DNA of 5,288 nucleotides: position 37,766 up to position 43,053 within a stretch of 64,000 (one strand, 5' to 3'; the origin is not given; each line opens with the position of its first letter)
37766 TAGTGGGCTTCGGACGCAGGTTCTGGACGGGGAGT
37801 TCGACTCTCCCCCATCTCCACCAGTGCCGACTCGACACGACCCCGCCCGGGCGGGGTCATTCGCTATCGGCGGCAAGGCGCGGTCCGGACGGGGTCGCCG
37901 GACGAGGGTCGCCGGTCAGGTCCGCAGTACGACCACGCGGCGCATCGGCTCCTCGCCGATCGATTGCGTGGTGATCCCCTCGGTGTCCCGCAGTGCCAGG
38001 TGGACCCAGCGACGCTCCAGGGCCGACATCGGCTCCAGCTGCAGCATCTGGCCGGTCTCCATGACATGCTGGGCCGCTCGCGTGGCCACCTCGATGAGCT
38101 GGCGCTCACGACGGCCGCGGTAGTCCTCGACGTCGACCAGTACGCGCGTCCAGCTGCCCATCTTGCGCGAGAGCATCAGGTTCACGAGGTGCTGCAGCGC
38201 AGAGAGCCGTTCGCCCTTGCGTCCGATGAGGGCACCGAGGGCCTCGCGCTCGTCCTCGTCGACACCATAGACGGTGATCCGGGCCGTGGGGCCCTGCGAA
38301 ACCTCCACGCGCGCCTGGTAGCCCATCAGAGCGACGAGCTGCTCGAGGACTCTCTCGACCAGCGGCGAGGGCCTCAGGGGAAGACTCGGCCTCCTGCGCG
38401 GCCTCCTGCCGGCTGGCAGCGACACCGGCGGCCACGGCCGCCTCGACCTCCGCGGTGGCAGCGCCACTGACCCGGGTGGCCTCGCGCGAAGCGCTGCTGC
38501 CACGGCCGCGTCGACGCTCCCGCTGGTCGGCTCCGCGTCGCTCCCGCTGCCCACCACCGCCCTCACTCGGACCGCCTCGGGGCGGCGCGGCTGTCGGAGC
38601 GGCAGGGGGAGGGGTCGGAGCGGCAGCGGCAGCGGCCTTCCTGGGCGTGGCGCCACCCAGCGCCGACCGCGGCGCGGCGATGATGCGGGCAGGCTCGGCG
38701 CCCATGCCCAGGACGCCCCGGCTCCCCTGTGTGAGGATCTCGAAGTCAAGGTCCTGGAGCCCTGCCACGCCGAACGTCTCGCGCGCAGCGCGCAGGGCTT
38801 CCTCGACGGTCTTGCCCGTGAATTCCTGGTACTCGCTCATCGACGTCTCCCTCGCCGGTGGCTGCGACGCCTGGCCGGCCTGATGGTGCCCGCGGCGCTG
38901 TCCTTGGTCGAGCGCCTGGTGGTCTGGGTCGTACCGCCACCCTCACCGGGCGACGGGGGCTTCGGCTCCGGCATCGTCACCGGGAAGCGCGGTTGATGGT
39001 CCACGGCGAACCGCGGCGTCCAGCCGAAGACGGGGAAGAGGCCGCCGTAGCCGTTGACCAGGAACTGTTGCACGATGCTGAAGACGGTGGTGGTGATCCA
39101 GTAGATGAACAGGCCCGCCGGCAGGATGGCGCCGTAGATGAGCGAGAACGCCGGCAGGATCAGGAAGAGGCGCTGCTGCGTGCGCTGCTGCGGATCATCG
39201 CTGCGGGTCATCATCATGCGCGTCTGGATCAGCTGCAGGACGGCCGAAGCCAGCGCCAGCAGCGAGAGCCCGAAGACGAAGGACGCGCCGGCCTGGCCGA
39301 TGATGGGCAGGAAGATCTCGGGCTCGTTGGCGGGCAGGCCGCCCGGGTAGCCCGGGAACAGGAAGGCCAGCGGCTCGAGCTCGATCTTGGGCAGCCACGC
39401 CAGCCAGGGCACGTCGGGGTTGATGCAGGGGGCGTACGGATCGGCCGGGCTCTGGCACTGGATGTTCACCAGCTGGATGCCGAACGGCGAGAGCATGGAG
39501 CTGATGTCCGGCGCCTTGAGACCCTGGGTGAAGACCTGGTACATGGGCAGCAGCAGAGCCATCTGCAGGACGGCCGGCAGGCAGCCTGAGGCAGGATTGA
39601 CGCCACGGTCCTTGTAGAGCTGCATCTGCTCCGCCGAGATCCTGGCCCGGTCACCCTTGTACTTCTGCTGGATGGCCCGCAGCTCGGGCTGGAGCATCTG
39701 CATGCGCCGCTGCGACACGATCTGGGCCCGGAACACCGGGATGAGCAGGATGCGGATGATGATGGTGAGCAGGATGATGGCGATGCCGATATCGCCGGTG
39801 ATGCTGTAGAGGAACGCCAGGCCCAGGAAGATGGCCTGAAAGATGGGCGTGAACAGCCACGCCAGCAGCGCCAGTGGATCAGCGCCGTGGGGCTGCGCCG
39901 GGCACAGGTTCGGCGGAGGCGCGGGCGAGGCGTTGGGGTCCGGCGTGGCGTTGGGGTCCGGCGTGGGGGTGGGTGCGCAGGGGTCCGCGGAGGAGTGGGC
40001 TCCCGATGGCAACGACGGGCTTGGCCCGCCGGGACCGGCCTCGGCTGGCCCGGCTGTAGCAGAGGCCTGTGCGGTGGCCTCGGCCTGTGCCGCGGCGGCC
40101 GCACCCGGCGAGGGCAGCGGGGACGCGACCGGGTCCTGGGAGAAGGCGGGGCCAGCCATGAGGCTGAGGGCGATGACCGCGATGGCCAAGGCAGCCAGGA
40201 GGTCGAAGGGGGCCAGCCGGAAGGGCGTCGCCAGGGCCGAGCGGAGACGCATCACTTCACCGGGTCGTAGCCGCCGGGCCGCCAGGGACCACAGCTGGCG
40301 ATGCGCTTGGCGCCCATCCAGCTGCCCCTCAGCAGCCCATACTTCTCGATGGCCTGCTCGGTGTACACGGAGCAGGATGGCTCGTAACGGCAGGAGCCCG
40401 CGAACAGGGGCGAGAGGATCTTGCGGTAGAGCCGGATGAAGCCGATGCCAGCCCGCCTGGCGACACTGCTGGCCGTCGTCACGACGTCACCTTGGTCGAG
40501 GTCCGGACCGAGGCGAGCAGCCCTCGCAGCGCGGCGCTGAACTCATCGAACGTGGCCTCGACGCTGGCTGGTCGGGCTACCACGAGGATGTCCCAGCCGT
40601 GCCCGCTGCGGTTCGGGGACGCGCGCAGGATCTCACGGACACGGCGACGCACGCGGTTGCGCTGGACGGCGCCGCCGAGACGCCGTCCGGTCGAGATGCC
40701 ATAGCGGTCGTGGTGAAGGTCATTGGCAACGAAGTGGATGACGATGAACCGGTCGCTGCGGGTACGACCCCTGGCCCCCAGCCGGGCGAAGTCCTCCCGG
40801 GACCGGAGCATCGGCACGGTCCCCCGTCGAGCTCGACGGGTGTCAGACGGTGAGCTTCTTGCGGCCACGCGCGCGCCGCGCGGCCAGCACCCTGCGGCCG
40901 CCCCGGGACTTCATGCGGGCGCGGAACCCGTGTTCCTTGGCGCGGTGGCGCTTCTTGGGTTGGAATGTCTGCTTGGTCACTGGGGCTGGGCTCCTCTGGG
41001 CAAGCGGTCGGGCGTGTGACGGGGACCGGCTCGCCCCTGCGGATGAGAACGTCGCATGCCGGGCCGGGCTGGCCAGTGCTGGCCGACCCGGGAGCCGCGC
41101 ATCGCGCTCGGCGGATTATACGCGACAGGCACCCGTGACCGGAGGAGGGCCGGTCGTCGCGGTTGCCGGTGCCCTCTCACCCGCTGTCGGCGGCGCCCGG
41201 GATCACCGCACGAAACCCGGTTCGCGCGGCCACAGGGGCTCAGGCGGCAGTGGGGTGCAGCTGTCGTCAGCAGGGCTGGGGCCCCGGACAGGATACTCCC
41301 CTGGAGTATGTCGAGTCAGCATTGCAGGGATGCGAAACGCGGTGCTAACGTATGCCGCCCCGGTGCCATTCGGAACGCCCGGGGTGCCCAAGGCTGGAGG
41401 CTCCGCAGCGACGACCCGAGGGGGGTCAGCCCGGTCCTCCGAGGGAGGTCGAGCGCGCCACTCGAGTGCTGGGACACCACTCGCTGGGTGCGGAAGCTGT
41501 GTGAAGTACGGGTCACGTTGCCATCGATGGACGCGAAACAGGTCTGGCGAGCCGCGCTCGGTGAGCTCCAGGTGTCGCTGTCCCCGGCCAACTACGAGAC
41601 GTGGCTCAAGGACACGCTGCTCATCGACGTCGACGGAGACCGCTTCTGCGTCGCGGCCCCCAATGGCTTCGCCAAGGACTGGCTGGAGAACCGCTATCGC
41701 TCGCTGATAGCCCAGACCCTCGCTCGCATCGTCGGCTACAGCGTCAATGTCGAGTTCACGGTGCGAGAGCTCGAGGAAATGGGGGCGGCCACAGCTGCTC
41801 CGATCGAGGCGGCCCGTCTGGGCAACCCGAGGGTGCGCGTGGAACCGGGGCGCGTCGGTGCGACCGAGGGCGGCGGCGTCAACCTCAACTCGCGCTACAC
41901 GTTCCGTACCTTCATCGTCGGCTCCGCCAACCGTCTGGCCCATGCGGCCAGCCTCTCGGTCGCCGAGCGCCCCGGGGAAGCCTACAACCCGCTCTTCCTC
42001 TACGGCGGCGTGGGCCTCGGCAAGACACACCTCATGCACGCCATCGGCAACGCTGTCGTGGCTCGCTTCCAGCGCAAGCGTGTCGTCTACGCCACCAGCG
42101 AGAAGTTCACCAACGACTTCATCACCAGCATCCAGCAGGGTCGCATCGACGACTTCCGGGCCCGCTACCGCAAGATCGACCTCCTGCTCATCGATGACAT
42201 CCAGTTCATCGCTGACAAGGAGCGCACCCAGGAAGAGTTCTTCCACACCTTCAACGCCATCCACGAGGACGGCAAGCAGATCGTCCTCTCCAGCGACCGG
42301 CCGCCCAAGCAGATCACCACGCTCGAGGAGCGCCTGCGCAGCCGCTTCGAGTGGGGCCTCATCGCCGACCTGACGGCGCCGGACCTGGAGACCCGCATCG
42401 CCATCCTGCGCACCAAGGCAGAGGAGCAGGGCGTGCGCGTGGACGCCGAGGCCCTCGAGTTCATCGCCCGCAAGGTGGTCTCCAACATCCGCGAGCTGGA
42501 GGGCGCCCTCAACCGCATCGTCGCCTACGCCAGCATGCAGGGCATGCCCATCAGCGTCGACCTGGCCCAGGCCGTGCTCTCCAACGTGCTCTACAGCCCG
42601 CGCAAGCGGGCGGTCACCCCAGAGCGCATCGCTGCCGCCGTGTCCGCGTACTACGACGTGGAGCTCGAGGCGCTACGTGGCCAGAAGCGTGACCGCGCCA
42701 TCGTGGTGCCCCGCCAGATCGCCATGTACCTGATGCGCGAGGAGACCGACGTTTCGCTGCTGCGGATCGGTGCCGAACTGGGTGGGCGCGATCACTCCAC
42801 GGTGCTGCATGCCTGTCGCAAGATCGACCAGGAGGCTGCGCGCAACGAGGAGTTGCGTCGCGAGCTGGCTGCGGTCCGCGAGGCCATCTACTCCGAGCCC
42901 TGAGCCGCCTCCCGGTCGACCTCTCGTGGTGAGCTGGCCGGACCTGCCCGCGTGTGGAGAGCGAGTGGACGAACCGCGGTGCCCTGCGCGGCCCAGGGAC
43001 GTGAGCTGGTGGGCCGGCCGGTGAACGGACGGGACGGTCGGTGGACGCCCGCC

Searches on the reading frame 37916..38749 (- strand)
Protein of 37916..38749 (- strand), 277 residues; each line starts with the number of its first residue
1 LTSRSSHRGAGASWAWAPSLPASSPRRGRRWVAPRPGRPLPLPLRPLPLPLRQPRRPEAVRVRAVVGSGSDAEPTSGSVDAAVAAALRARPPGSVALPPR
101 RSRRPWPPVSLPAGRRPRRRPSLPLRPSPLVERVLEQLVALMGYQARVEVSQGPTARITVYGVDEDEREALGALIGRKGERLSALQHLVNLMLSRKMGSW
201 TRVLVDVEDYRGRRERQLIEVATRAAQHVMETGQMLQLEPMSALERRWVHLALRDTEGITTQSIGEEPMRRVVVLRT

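Call 9: search_protein_families(library=pfam, proteins=[window:37916-38749:-], max_evalue=0.01)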
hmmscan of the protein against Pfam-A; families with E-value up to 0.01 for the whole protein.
window:37916-38749:- (277 aa): 2 families
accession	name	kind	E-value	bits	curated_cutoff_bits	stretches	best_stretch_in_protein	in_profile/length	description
PF01424.28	R3H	-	5.7e-17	61.9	26.8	1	217-275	2-59/60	R3H domain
PF13083.13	KH_KhpA-B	-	2.1e-08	34.4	32.1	1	134-196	3-65/73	KhpA/KhpB, KH domain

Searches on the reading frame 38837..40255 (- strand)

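Call 9: search_protein_families(library=pfam, proteins=[window:38837-40255:-], max_evalue=0.01)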
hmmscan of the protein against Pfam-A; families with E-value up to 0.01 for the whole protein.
window:38837-40255:- (472 aa): 1 family
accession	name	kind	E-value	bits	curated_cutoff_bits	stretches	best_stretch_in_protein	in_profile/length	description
PF02096.25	60KD_IMP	-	9e-46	156.3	35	1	157-401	2-162/163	60Kd inner membrane protein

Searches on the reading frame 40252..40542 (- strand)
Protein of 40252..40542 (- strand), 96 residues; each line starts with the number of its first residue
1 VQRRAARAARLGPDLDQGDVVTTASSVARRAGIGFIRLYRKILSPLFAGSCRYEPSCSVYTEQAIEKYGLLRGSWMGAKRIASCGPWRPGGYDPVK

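Call 9: search_protein_families(library=pfam, proteins=[window:40252-40542:-], max_evalue=0.01)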
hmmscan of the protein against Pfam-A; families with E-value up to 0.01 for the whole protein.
window:40252-40542:- (96 aa): 1 family
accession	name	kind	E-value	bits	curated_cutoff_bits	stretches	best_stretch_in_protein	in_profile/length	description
PF01809.23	YidD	-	1.8e-27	95.3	27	1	31-95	3-67/67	Putative membrane protein insertion efficiency factor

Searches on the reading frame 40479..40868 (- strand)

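Call 9: search_protein_families(library=pfam, proteins=[window:40479-40868:-], max_evalue=0.01)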
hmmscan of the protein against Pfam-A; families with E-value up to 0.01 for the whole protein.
window:40479-40868:- (129 aa): 1 family
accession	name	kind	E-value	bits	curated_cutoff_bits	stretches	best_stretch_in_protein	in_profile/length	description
PF00825.24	Ribonuclease_P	-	1.7e-23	83.2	22.3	1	21-120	7-107/109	Ribonuclease P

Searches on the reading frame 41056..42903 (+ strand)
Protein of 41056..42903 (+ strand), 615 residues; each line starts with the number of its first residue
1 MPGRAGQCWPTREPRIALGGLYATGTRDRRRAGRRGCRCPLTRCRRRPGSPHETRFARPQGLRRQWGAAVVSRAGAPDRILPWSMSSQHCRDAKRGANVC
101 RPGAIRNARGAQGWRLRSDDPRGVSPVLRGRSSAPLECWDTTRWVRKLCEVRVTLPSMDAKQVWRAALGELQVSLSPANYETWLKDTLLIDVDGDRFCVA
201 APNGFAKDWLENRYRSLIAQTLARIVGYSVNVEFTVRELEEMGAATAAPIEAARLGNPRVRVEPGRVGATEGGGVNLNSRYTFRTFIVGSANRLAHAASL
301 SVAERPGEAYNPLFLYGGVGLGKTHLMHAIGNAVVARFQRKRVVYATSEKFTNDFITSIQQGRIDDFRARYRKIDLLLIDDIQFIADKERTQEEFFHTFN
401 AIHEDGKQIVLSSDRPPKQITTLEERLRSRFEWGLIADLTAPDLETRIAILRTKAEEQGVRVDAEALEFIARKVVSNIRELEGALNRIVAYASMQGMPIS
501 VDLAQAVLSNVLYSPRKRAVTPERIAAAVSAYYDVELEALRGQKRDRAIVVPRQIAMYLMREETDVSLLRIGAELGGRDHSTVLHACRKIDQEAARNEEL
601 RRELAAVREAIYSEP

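Call 9: search_protein_families(library=pfam, proteins=[window:41056-42903:+], max_evalue=0.01)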
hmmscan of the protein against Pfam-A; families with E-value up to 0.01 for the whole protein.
window:41056-42903:+ (615 aa): 9 families
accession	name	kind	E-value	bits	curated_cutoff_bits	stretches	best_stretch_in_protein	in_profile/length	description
PF00308.24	Bac_DnaA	-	1.7e-74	249.8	23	1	277-437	1-161/162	Bacterial DnaA ATPAse domain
PF08299.17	Bac_DnaA_C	-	6.4e-27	93.8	31.5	1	522-590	1-69/69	Bacterial dnaA protein helix-turn-helix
PF11638.13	DnaA_N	-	5.9e-13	48.8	24.6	1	162-222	2-63/65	DnaA N-terminal domain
PF01695.23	IstB_IS21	-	5.2e-10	39.7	24.1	1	311-416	93-195/238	IstB-like ATP binding protein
PF00004.35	AAA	-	4.9e-05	24.2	21.2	1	314-431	2-127/131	ATPase family associated with various cellular activities (AAA)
PF22688.2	Hda_lid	-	0.00075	19.9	27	0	446-488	3-45/65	Hda, lid domain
PF01637.24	ATPase_2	-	0.0018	18.6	33.2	1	308-414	18-117/225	ATPase domain predominantly from Archaea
PF13401.12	AAA_22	-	0.0023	18.7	27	0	313-354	8-49/130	AAA domain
PF13191.12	AAA_16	-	0.0074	17.2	32.6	0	308-378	24-101/167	AAA ATPase domain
